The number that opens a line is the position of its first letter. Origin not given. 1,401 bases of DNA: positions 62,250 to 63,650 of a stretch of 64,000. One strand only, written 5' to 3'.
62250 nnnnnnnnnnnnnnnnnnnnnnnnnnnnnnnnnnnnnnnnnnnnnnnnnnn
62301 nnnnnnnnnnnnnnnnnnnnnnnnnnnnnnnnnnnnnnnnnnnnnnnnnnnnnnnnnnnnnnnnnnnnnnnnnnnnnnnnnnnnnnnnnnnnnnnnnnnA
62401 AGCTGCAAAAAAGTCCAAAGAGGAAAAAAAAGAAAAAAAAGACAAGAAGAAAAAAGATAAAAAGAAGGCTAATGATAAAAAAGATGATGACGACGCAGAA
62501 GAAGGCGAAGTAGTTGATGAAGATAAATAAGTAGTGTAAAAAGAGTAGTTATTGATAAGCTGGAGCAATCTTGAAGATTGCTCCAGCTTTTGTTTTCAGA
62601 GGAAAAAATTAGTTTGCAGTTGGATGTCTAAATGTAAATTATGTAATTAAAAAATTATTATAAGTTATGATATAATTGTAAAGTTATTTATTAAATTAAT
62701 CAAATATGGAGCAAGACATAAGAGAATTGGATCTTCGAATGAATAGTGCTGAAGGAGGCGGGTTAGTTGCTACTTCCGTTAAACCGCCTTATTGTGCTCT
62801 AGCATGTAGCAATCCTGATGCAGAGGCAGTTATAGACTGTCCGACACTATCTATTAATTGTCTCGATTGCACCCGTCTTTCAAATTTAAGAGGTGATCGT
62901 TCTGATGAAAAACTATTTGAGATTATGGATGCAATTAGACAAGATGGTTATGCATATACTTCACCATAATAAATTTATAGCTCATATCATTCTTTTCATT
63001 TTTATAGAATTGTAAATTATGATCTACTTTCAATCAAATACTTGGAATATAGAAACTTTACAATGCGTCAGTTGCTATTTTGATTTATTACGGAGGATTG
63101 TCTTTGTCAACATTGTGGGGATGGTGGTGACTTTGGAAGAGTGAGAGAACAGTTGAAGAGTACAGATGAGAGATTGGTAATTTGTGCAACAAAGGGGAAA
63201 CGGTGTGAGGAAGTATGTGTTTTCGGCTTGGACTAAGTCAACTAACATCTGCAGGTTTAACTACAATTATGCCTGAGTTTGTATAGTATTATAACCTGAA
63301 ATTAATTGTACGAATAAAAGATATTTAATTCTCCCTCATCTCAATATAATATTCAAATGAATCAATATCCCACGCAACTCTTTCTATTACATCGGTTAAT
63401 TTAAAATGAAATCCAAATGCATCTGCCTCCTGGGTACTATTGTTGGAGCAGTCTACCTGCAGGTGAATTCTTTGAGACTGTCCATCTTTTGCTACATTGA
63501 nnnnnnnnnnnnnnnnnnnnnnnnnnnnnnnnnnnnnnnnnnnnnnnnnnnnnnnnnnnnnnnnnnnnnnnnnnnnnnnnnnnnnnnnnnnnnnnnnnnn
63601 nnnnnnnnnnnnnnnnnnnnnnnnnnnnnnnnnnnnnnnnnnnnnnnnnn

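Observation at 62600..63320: About 0.6-kb GC-elevated, G-rich, C-poor island downstream of dnaK containing two Cys-rich small ORFs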

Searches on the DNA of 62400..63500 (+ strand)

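Call 4: search_rna_families(source=window, start=62400, end=63500, threshold=evalue, max_evalue=10, show_alignments=3)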
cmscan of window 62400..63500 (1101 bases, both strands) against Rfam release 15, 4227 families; matches with E-value up to 10: 9.
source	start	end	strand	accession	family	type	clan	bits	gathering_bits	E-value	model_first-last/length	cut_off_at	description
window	62511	62593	+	RF00112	CyaR_RyeE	Gene; sRNA;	-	22.5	47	0.23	1-85/85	no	CyaR/Rye RNA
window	62557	62589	-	RF04204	mir-3473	Gene; miRNA;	-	21.5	71.8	0.13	1-78/78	no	mir-3473 microRNA precursor family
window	62552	62666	-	RF02845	Ref1C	Gene; sRNA;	-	19.1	90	6.9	1-131/131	no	Enterococcus sRNA 1C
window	62556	62590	+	RF00131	mir-30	Gene; miRNA;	-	18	50.2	0.68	1-77/77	no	mir-30 microRNA precursor family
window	62555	62591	+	RF03972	mir-3150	Gene; miRNA;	-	17.9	100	3.7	1-80/80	no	mir-3150 microRNA precursor family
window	62907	62986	-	RF03845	mir-3327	Gene; miRNA;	-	17.1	85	7.9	1-89/89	no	mir-3327 microRNA precursor family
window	62555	62591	-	RF03972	mir-3150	Gene; miRNA;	-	16.8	100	6.6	1-80/80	no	mir-3150 microRNA precursor family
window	62483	62525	+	RF01306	sR52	Gene; snRNA; snoRNA; CD-box;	-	16.5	50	1.1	1-60/60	no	Small nucleolar RNA sR52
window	62555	62634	-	RF02377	SurA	Gene; sRNA;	-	11.9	100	1.8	1-279/279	no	SurA sRNA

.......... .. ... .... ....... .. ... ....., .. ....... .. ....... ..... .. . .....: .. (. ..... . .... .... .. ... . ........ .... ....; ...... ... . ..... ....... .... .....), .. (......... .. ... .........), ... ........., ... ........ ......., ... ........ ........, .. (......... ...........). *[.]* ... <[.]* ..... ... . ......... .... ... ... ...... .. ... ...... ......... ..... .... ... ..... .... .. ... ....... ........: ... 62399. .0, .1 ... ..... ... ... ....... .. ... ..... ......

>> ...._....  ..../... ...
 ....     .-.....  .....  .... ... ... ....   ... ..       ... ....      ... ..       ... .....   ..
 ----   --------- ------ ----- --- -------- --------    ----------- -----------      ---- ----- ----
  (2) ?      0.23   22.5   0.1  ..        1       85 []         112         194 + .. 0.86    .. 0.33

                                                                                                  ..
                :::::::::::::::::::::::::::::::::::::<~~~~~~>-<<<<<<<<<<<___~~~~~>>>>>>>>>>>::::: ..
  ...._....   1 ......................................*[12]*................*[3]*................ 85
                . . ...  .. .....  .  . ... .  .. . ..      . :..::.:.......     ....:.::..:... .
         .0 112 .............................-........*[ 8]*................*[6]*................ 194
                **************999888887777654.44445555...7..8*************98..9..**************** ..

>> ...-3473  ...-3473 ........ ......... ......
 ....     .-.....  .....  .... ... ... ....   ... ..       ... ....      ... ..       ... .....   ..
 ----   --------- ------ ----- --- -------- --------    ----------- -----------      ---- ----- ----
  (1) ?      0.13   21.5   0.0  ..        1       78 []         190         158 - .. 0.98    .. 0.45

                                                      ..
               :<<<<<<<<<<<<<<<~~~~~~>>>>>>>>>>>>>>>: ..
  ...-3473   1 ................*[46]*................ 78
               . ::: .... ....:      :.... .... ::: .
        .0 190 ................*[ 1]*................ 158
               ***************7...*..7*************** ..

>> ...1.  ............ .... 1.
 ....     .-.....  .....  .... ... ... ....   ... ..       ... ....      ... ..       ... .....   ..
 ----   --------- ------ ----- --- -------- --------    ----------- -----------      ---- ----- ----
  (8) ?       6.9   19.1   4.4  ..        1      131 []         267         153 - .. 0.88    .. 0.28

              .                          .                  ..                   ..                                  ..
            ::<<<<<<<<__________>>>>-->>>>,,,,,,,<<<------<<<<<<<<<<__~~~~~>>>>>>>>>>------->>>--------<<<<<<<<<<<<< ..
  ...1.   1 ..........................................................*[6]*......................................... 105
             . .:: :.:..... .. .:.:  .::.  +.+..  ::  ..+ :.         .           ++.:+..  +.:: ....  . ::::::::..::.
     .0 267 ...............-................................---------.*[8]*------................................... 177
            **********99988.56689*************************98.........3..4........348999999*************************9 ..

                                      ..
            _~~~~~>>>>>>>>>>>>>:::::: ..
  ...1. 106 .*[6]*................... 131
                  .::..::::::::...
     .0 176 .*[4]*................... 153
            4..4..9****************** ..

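Call 83: search_dna_similar(query=window:62600-63324:+, collection=plasmids, mode=distant, max_evalue=0.01, max_rows=8)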
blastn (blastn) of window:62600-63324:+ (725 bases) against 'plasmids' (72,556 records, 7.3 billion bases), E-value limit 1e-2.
No match.

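Call 84: search_dna_similar(query=window:62600-63324:+, collection=phages, mode=distant, max_evalue=0.01, max_rows=8)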
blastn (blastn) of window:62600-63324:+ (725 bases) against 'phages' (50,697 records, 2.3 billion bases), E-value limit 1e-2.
No match.

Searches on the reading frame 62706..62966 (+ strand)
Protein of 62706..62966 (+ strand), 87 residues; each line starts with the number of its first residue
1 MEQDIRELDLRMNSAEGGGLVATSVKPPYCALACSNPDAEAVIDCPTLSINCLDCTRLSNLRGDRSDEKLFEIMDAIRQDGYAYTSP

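Call 9: search_protein_families(library=pfam, proteins=[window:62706-62966:+], max_evalue=1)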
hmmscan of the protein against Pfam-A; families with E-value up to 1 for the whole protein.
window:62706-62966:+ (87 aa): 0 families

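Call 13: find_homologous_proteins(query=window:62706-62966:+, max_evalue=0.01)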
Query window:62706-62966:+ (87 aa): 1 proteins with E <= 0.01 among 2 candidates.
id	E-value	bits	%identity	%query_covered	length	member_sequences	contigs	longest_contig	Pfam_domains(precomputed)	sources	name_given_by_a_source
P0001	5.1e-52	191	100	100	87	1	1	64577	-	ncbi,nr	ncbi:hypothetical protein GF362_02395 [Candidatus Dojkabacteria bacterium]|nr:hypothetical protein [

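Call 18: find_encoding_contigs(protein=P0001, flank=10000, max_places=6)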
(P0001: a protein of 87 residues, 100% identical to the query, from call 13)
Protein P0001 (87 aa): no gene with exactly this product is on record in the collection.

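Call 36: search_protein_families(library=ncbifam, proteins=[window:62706-62966:+], max_evalue=10)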
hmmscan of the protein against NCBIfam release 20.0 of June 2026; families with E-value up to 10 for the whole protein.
window:62706-62966:+ (87 aa): 0 families

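Call 37: search_protein_families(library=phrogs, proteins=[window:62706-62966:+], max_evalue=10)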
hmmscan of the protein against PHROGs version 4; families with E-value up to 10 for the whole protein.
window:62706-62966:+ (87 aa): 1 family
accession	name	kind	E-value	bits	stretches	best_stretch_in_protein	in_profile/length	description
phrog_3680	-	unknown function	0.037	15.1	1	29-83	21-79/99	-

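Call 38: search_solved_structures(query=window:62706-62966:+, max_evalue=10)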
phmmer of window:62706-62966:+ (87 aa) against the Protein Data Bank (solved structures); distinct sequences matched with E-value up to 10: 1.
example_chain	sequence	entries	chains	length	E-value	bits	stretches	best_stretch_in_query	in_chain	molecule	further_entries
7yui_B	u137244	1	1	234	8.1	9.6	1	6-58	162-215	RanBP-type and C3HC4-type zinc finger-containing protein 1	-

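Call 44: search_dna_similar(query=window:62706-62966:+, collection=phages, mode=protein, max_evalue=10, max_rows=10)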
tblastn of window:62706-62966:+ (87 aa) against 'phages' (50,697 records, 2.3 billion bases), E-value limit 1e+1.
Records with a match: 10; places in all: 10; records where one place covers at least 80% of the query: 0.
Best place of each record, by identity: <60% 10.
By first word of the organism name: Campylobacter 6; Escherichia 2; Xanthomonas 1; Bacteriophage 1.
By host as written in the record: - 3; Campylobacter sp. 2; Escherichia coli 2; Campylobacter jejuni 2; Xanthomonas sp. 1.
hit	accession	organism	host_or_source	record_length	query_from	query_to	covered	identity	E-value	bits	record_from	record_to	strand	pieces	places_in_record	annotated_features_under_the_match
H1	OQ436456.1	Xanthomonas phage JGB6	Xanthomonas sp.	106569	14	82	79%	29.0%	9e+0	30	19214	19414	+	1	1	hypothetical protein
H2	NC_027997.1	Campylobacter phage CP220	Campylobacter sp.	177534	8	56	56%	34.7%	9e-1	33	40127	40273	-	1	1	hypothetical protein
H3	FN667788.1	Campylobacter phage CP220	Campylobacter sp.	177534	8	56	56%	34.7%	9e-1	33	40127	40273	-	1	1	hypothetical phage protein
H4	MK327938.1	Escherichia phage vB_EcoM_Goslar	Escherichia coli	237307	27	63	43%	45.9%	4e+0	31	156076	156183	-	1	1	hypothetical protein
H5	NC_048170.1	Escherichia phage vB_EcoM_Goslar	Escherichia coli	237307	27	63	43%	45.9%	4e+0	31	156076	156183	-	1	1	hypothetical protein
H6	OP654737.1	Campylobacter phage vB_CjeM_WX1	Campylobacter jejuni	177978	8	53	53%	34.8%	3e+0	31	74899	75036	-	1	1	hypothetical protein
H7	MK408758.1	Campylobacter phage CP20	Campylobacter jejuni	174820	8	56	56%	32.7%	9e+0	30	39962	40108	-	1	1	hypothetical protein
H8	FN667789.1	Campylobacter phage CPt10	-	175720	8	56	56%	32.7%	9e+0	30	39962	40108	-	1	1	hypothetical phage protein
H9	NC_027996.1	Campylobacter phage CPt10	-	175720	8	56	56%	32.7%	9e+0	30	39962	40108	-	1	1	hypothetical protein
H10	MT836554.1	Bacteriophage sp.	human fecal samples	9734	55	86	37%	34.4%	7e+0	30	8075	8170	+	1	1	record has no annotation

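Call 55: search_protein_representatives(protein=window:62706-62966:+)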
Query: 87 residues. Proteins with E-value up to 0.001 (for the whole library): 2; up to 1e-10: 1; up to 1e-30: 1. The best 2 are listed.
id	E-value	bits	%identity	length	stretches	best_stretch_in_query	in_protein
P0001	1.6e-52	190.5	100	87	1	1-87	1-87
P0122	7.7e-06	41.6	31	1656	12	32-64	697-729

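Call 56: predict_structure(protein=window:62706-62966:+)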
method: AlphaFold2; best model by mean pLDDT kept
length: 87 residues; sequences in the alignment: 1
mean_pLDDT: 45.2   pTM: 0.23
mean pLDDT of the five models: 45.2, 43.4, 39.9, 37.4, 36.7
residues with pLDDT >= 90: 0; 70-90: 0; 50-70: 27; < 50: 60
segments of 3 or more residues with pLDDT < 50: 12-48, 59-65, 67-70, 79-87
pLDDT, mean of each block of 10 residues (from residue 1): 60 40 37 42 42 51 47 50 35
secondary structure, 60 per line:
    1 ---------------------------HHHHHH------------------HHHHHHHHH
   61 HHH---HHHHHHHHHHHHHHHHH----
elements in order: H28-33 H52-63 H67-83

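Call 85: find_related_loci(query=window:62706-62966:+, collection=viral_contigs, flank=3000)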
Query window:62706-62966:+ (87 aa) in viral_contigs; peptide patterns used: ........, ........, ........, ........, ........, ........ (x = any residue, [..] = any of these).
32 stretches matched a pattern, but none encodes a relative of the query by tblastn (E <= 1e-3).

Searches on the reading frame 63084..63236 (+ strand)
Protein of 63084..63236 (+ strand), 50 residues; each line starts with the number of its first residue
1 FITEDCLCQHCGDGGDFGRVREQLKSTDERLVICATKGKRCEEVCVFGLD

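Call 9: search_protein_families(library=pfam, proteins=[window:63084-63236:+], max_evalue=1)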
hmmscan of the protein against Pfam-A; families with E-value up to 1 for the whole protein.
window:63084-63236:+ (50 aa): 0 families

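Call 20: find_homologous_proteins(query=window:63084-63233:+, max_evalue=10)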
Query seq(50 aa): no candidate shares three 5-residue words with the query. No homologue found.

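Call 39: search_solved_structures(query=window:63084-63233:+, max_evalue=10)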
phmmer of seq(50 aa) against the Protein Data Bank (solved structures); distinct sequences matched with E-value up to 10: 0.

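Call 45: search_dna_similar(query=window:63084-63233:+, collection=phages, mode=protein, max_evalue=10, max_rows=10)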
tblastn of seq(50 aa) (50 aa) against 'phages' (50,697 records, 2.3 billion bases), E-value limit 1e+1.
Records with a match: 62; places in all: 62; records where one place covers at least 80% of the query: 0.
Best place of each record, by identity: 60-80% 17; <60% 45.
By first word of the organism name: Salmonella 34; Klebsiella 20; Escherichia 8.
By host as written in the record: Escherichia coli O157:H7 7; Klebsiella pneumoniae 7; - 6; Salmonella enterica subsp. enterica serovar Typhimurium 6; Salmonella enterica 4; Salmonella enterica serovar Typhimurium LT2 3; Salmonella enterica subsp. enterica serovar Enteritidis PT1 2; Salmonella enterica serotype Dublin 3246 2; and 21 more.
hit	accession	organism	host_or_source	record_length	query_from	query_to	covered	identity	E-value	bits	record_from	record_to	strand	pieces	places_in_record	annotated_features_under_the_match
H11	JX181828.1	Salmonella phage STML-13-1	mixed Maryland water samples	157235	9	25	34%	64.7%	8e-1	31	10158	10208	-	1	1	hypothetical protein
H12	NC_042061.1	Salmonella phage STML-13-1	mixed Maryland water samples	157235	9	25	34%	64.7%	8e-1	31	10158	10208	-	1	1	thymidylate synthase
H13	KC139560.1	Salmonella phage FSL SP-029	Salmonella enterica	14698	9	25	34%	64.7%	8e-1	31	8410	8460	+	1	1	thymidylate synthase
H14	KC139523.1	Salmonella phage FSL SP-063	Salmonella enterica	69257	9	25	34%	64.7%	8e-1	31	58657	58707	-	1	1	thymidylate synthase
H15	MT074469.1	Salmonella phage rabagast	Salmonella enterica subsp. enterica ...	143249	9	25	34%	64.7%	8e-1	31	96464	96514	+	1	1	thymidylate synthase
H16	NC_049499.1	Salmonella phage rabagast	Salmonella enterica subsp. enterica ...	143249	9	25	34%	64.7%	8e-1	31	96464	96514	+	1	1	thymidylate synthase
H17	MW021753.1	Salmonella phage AR2819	Salmonella enterica serovar Typhimurium ...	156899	9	25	34%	64.7%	8e-1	31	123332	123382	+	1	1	putative thymidylate synthase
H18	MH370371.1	Salmonella phage S118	Salmonella enterica serotype Dublin 3246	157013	9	25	34%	64.7%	8e-1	31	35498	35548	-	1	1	putative thymidylate synthase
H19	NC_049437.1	Salmonella phage S118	Salmonella enterica serotype Dublin 3246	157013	9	25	34%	64.7%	8e-1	31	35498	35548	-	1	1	thymidylate synthase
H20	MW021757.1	Salmonella phage Sajous1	Salmonella enterica serovar Typhimurium ...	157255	9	25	34%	64.7%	8e-1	31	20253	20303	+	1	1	putative thymidylate synthase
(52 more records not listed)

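Call 46: find_related_loci(query=window:63084-63233:+, collection=metagenome_contigs, flank=5000)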
Query seq(50 aa) (50 aa) in metagenome_contigs; peptide patterns used: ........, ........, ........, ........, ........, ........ (x = any residue, [..] = any of these).
490 stretches matched a pattern; 2 encode a relative of the query (tblastn E <= 1e-3); 2 distinct loci.
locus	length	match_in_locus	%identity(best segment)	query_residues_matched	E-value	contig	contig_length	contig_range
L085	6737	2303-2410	44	9-44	4e-6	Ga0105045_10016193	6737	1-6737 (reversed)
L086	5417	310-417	44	9-44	3e-6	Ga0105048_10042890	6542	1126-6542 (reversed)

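Call 68: predict_structure(protein=window:63084-63233:+)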
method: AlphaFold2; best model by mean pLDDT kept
length: 50 residues; sequences in the alignment: 1
mean_pLDDT: 61.5   pTM: 0.42
mean pLDDT of the five models: 61.5, 57.7, 46.5, 42.7, 35.7
residues with pLDDT >= 90: 0; 70-90: 11; 50-70: 34; < 50: 5
segments of 3 or more residues with pLDDT < 50: 1-4
pLDDT, mean of each block of 10 residues (from residue 1): 55 58 57 68 68
secondary structure, 60 per line:
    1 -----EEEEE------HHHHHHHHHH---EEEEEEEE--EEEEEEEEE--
elements in order: E6-10 H17-26 E30-37 E40-48

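Call 70: fold_search(model_id=the predicted structure, library=pdb)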
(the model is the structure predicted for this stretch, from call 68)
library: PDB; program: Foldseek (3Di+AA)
matches with E <= 10: 341; with E <= 0.001: 0
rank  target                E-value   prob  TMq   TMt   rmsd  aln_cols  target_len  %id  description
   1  8h93_C                1.1e+00  0.21  0.42  0.26   6.0        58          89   10  Structure of dimeric mouse SCMC core complex (released 2024-01-10)
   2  6gfk_C                1.3e+00  0.33  0.52  0.17   3.3        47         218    8  delta-N METTL16 MTase domain (released 2018-09-19)
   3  2raq_B                1.3e+00  0.23  0.45  0.29   4.3        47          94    8  Crystal structure of the MTH889 protein from Methanothermobacter thermautotrophicus. Northeast Structural Genomics Con (released 2007-10-16)
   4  6gfk_B                1.4e+00  0.23  0.48  0.16   3.6        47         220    6  delta-N METTL16 MTase domain (released 2018-09-19)
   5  6gfk_A                1.4e+00  0.23  0.48  0.15   3.7        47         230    6  delta-N METTL16 MTase domain (released 2018-09-19)
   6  8h27_D                1.8e+00  0.41  0.59  0.21   3.4        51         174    8  Crystal structure of MnmM from S. aureus complexed with SAM (2.04 A) (released 2023-01-25)
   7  3ep8_A                1.9e+00  0.23  0.54  0.15   5.6        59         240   10  Human AdoMetDC E178Q mutant complexed with S-Adenosylmethionine methyl ester and no putrescine bound (released 2008-12-23)
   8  3epb_A                1.9e+00  0.23  0.54  0.14   5.6        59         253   10  Human AdoMetDC E256Q mutant complexed with putrescine (released 2008-12-23)
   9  6k2h                  1.9e+00  0.10  0.36  0.16  12.1        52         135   15  structural characterization of mutated NreA protein in nitrate binding site from staphylococcus aureus. (released 2020-03-11)
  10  8h27_A                2.0e+00  0.14  0.42  0.17   3.9        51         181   10  Crystal structure of MnmM from S. aureus complexed with SAM (2.04 A) (released 2023-01-25)
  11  2bj9_A                2.0e+00  0.13  0.41  0.22   3.9        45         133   18  NIKR with bound NICKEL and phosphate (released 2005-04-08)
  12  1wvn                  2.0e+00  0.08  0.35  0.28   5.3        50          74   14  Crystal Structure of domain 3 of human alpha polyC binding protein (released 2005-04-05)
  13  2h00_A                2.2e+00  0.18  0.48  0.16   3.7        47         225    6  Human methyltransferase 10 domain containing protein (released 2006-06-13)
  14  7qri_MODEL_1_A        2.2e+00  0.09  0.33  0.23   5.2        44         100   20  Regulatory domain dimer of tryptophan hydroxylase 2 in complex with L-Phe (released 2023-05-03)
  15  2h00_B                2.3e+00  0.16  0.48  0.17   3.7        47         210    6  Human methyltransferase 10 domain containing protein (released 2006-06-13)
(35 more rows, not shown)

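Call 86: find_related_loci(query=window:63084-63233:+, collection=viral_contigs, flank=3000)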
Query seq(50 aa) (50 aa) in viral_contigs; peptide patterns used: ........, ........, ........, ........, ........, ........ (x = any residue, [..] = any of these).
11 stretches matched a pattern, but none encodes a relative of the query by tblastn (E <= 1e-3).
